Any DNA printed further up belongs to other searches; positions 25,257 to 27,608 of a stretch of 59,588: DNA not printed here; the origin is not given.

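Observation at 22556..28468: Envelope cluster of LRR lipoprotein, expanded trypsin-like lipoprotein, 7TM-receptor SpoIIE phosphatase and OM barrel: candidate undescribed surface-sensing system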

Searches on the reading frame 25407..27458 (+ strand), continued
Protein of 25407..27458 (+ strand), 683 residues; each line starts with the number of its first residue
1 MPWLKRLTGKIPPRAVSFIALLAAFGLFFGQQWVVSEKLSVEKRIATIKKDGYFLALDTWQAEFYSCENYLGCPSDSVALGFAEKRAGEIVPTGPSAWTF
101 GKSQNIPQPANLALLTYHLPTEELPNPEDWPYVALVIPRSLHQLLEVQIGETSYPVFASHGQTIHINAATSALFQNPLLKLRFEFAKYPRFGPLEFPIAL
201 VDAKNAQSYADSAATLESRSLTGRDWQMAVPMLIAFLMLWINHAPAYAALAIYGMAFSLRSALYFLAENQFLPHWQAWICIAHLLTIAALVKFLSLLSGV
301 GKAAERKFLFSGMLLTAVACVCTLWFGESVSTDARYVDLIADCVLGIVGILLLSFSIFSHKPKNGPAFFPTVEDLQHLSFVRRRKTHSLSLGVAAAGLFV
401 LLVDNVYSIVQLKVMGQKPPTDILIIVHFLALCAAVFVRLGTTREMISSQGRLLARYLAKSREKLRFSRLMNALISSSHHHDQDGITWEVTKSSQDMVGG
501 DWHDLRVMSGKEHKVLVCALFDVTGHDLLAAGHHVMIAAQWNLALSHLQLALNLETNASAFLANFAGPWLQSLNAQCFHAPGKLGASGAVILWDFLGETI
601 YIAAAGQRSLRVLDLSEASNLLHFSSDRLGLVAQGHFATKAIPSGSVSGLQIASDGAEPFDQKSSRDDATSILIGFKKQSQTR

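Call 48: find_encoding_contigs(protein=P0069, flank=6000, max_places=2)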
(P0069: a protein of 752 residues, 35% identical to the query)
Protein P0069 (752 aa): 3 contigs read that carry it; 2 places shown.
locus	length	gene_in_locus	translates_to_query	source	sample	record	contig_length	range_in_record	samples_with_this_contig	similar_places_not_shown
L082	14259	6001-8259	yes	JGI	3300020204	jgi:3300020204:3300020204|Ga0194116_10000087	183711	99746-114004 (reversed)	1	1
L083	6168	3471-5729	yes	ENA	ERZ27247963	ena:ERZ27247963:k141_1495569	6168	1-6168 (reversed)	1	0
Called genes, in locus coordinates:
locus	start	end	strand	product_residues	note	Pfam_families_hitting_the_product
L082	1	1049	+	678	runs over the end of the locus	PF16177:ACAS_N, PF00501:AMP-binding, PF13193:AMP-binding_C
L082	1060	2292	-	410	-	PF00089:Trypsin, PF13365:Trypsin_2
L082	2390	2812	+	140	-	PF00383:dCMP_cyt_deam_1, PF14437:MafB19-deam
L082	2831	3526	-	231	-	PF00034:Cytochrom_C (faint), PF13442:Cytochrome_CBB3 (faint)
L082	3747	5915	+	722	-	PF07228:SpoIIE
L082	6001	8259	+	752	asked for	-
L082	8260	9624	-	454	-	PF19289:PmbA_TldD_3rd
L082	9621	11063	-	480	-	PF01523:PmbA_TldD_1st (faint), PF19289:PmbA_TldD_3rd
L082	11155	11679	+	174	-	PF14539:DUF4442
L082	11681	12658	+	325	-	PF00478:IMPDH (faint), PF03060:NMO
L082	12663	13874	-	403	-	PF00072:Response_reg, PF20308:TPR-S (faint), PF12895:ANAPC3 (faint), PF13429:TPR_15 (weak), PF13432:TPR_16 (weak), PF25058:ARM_TT21 (weak), PF25063:ARM_TT21_C (weak), PF14559:TPR_19, +14 more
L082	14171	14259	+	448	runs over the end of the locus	PF04389:Peptidase_M28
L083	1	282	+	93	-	?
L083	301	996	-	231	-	PF00034:Cytochrom_C (faint), PF13442:Cytochrome_CBB3 (faint)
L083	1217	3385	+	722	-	PF07228:SpoIIE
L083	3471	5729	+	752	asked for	-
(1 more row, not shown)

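Call 49: find_encoding_contigs(protein=P0074, flank=6000, max_places=2)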
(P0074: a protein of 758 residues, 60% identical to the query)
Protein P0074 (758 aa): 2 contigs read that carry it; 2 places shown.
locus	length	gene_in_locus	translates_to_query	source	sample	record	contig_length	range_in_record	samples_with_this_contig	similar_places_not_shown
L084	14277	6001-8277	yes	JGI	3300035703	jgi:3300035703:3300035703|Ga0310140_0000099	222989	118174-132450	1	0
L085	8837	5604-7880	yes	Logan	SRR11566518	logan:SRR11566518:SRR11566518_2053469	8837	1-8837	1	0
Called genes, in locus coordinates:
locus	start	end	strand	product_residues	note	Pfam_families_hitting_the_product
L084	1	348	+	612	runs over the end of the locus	PF16313:DUF4953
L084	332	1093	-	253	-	PF03372:Exo_endo_phos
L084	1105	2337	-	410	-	PF13091:PLDc_2, PF00614:PLDc (weak), PF13091:PLDc_2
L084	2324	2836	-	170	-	PF11026:DUF2721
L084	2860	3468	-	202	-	PF06055:ExoD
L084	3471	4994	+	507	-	-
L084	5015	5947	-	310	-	-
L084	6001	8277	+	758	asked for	-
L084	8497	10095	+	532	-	PF00890:FAD_binding_2, PF01266:DAO (weak), PF01593:Amino_oxidase, PF03486:HI0933_like (faint), PF07992:Pyr_redox_2 (faint), PF13450:NAD_binding_8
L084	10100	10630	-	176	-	-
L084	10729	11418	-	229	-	PF01427:Peptidase_M15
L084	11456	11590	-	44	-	-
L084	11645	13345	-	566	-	PF00034:Cytochrom_C (faint), PF13442:Cytochrome_CBB3 (faint), PF21419:RoxA-like_Cyt-c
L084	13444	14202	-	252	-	PF03411:Peptidase_M74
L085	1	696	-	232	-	?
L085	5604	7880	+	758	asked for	-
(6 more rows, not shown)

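Call 50: find_encoding_contigs(protein=P0078, flank=6000, max_places=2)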
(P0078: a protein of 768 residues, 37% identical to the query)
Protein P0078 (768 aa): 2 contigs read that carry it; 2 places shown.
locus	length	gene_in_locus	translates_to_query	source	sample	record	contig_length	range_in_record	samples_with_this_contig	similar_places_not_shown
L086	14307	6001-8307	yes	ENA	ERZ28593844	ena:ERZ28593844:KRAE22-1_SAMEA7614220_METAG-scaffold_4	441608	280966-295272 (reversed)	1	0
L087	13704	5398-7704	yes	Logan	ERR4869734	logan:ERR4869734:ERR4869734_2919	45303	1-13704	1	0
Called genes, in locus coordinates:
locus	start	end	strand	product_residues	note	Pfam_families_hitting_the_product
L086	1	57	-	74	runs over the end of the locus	PF13711:DUF4160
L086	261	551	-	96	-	-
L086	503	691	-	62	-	-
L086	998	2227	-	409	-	PF00089:Trypsin, PF13365:Trypsin_2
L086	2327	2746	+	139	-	PF00383:dCMP_cyt_deam_1, PF14437:MafB19-deam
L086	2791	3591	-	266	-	PF00089:Trypsin, PF13365:Trypsin_2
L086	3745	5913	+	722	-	PF07228:SpoIIE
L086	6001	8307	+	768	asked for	-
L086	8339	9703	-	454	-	PF19289:PmbA_TldD_3rd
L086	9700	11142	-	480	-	PF01523:PmbA_TldD_1st, PF19289:PmbA_TldD_3rd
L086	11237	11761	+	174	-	PF14539:DUF4442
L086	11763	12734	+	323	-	PF00478:IMPDH (faint), PF03060:NMO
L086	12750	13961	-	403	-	PF00072:Response_reg, PF25058:ARM_TT21 (faint), PF25063:ARM_TT21_C (faint), PF07719:TPR_2 (faint), PF13181:TPR_8 (faint), PF12895:ANAPC3 (weak), PF13432:TPR_16 (weak), PF14559:TPR_19 (weak), +12 more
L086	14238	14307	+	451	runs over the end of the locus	PF04389:Peptidase_M28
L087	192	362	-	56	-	-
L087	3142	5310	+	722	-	PF07228:SpoIIE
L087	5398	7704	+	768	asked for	-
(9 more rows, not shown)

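Call 55: find_encoding_contigs(protein=P0070, flank=6000, max_places=2)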
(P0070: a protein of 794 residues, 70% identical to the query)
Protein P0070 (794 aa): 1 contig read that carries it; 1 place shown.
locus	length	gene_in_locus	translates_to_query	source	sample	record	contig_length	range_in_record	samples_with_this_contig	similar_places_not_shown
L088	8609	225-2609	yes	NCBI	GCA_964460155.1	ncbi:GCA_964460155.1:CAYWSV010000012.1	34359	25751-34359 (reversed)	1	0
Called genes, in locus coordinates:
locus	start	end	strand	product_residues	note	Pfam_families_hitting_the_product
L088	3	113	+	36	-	?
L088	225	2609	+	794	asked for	-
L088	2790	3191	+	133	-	-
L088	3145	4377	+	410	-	-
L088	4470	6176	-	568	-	PF00034:Cytochrom_C (faint), PF13442:Cytochrome_CBB3 (faint), PF21419:RoxA-like_Cyt-c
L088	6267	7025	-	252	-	PF03411:Peptidase_M74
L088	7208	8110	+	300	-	PF00126:HTH_1, PF03466:LysR_substrate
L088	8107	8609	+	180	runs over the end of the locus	PF00583:Acetyltransf_1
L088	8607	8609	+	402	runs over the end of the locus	-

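Call 56: find_encoding_contigs(protein=P0077, flank=6000, max_places=2)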
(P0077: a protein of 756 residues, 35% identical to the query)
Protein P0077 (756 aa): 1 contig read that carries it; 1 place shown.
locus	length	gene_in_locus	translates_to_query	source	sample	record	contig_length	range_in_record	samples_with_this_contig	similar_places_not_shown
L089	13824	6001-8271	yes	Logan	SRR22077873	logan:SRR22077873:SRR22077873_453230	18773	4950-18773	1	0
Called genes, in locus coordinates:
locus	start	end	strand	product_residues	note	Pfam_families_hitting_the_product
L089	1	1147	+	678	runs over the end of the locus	PF16177:ACAS_N, PF00501:AMP-binding, PF13193:AMP-binding_C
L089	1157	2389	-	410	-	PF00089:Trypsin, PF13365:Trypsin_2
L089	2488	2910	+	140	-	PF00383:dCMP_cyt_deam_1, PF14437:MafB19-deam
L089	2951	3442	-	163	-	-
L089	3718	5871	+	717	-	PF07228:SpoIIE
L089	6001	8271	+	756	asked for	-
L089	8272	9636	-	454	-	PF19289:PmbA_TldD_3rd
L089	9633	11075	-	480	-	PF01523:PmbA_TldD_1st (weak), PF19289:PmbA_TldD_3rd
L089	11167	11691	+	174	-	PF14539:DUF4442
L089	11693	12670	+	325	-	PF00478:IMPDH (faint), PF03060:NMO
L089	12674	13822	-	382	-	?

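Call 57: find_encoding_contigs(protein=P0079, flank=6000, max_places=2)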
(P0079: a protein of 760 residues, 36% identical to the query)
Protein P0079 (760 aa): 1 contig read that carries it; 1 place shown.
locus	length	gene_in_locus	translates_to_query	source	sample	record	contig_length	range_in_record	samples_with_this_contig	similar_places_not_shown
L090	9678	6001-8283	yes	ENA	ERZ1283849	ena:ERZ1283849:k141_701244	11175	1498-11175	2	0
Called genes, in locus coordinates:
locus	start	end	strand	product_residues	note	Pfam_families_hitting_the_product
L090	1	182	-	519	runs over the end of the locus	PF00528:BPD_transp_1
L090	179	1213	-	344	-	PF13531:SBP_bac_11, PF01547:SBP_bac_1, PF13416:SBP_bac_8, PF13343:SBP_bac_6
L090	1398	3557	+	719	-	PF07228:SpoIIE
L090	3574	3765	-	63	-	-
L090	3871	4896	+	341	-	PF01145:Band_7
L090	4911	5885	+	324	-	PF01145:Band_7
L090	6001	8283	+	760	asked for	-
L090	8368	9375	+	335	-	PF00413:Peptidase_M10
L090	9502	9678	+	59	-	?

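Call 61: find_encoding_contigs(protein=P0003, flank=6000, max_places=2)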
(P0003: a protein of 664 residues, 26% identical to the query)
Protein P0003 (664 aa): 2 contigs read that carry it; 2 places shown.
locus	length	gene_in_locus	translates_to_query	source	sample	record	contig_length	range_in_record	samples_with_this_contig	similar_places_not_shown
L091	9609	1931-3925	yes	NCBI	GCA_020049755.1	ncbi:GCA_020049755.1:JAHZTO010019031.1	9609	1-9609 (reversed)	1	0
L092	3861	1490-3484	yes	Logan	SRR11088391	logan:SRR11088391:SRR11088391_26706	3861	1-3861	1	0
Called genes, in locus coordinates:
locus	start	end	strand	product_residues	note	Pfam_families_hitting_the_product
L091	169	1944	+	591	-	-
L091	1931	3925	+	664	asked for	PF07228:SpoIIE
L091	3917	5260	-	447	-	PF02518:HATPase_c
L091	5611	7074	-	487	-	PF00072:Response_reg, PF00158:Sigma54_activat, PF14532:Sigma54_activ_2, PF01078:Mg_chelatase (weak), PF07728:AAA_5 (weak)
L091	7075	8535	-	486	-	PF08843:AbiEii, PF13280:WYL (weak)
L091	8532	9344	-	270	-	PF13338:AbiEi_4 (weak)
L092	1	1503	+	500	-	?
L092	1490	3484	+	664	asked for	PF07228:SpoIIE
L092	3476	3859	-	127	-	?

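Call 62: predict_structure(alignment_id=A1)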
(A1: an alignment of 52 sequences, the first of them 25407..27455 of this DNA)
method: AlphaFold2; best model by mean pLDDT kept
length: 683 residues; sequences in the alignment: 52
mean_pLDDT: 83.9   pTM: 0.73
mean pLDDT of the five models: 83.9, 82.9, 82.4, 81.7, 79.2
residues with pLDDT >= 90: 338; 70-90: 233; 50-70: 88; < 50: 24
segments of 3 or more residues with pLDDT < 50: 77-81, 364-375, 680-683
pLDDT, mean of each block of 10 residues (from residue 1): 72 85 91 90 95 95 85 54 66 75 67 94 95 97 95 92 95 96 90 94 97 92 91 91 84 96 91 89 92 89 77 74 63 81 93 90 45 54 86 97 94 84 87 91 68 60 59 73 86 76 93 93 85 88 91 86 94 92 90 93 86 73 90 92 87 75 65 77 37
secondary structure, 60 per line:
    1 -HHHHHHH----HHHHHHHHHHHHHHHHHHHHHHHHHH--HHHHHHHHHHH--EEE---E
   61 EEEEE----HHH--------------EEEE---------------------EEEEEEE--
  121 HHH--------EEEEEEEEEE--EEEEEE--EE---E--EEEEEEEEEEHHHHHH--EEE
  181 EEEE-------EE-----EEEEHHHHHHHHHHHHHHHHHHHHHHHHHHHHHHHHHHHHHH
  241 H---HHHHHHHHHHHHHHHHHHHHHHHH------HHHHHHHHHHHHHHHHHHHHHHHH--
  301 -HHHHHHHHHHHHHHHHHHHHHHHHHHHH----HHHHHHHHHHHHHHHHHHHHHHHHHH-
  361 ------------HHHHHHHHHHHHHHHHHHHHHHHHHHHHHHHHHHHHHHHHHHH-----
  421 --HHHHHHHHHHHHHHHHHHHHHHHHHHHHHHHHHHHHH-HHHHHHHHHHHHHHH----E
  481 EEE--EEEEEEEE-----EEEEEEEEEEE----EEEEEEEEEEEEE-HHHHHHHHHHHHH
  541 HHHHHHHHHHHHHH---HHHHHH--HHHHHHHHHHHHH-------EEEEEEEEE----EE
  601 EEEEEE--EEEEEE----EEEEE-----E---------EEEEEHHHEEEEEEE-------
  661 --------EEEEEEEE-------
elements in order (helices of 4 or more, strands of 3 or more residues): H2-8 H13-38 H41-51 E54-56 E60-65 E87-90 E112-118 E132-141 E144-149 E160-169 H170-175 E178-184 E199-202 H203-241 H245-268 H275-298 H302-329 H334-359 H373-415 H423-459 H461-475 E480-483 E486-493 E499-509 E514-526 H528-554 H558-563 H566-578 E586-594 E599-606 E609-614 E619-623 E639-643 E647-653 E669-676
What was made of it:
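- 25407..27458 (+): REC, a transmembrane PP2C/SpoIIE phosphatase (683 aa). TM0 at residues 13-38 (nt 25443-25520). Beta-rich ectodomain at about 39-202 (nt 25521-26012), with the conserved Cys67/Cys73 pair and an FGP motif. Seven TM helices at 203-459 (nt 26013-26783), with conserved polar residues Asp338, Asp342, Asn405 and Lys418. PP2C domain at 480-676 (nt 26844-27434), with Asp501, Asp504, Asp522, Asp655, Asp667 and Asp668. AF2 model with pLDDT 83.9 and pTM 0.73 (call 62).
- On SpoIIE / PP2C (PPM) phosphatase: AF2 model with pLDDT 83.9 (call 62).
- On 7TMR-DISM receptors: The model shows a beta-rich ectodomain (call 62), but it could not be compared on its own with DISMED2 structures. AF2 helices at 203-241, 245-268, 275-298, 302-329, 334-359, 373-415 and 423-459, preceded by TM0 (13-38) and the ectodomain (call 62).
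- Closest known: 7TMR-DISM receptors. Same: The overall plan is the same: an extracytoplasmic globular domain, seven TM helices and a cytoplasmic signalling domain (call 62).
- The AF2 model has pLDDT 83.9 (call 62).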
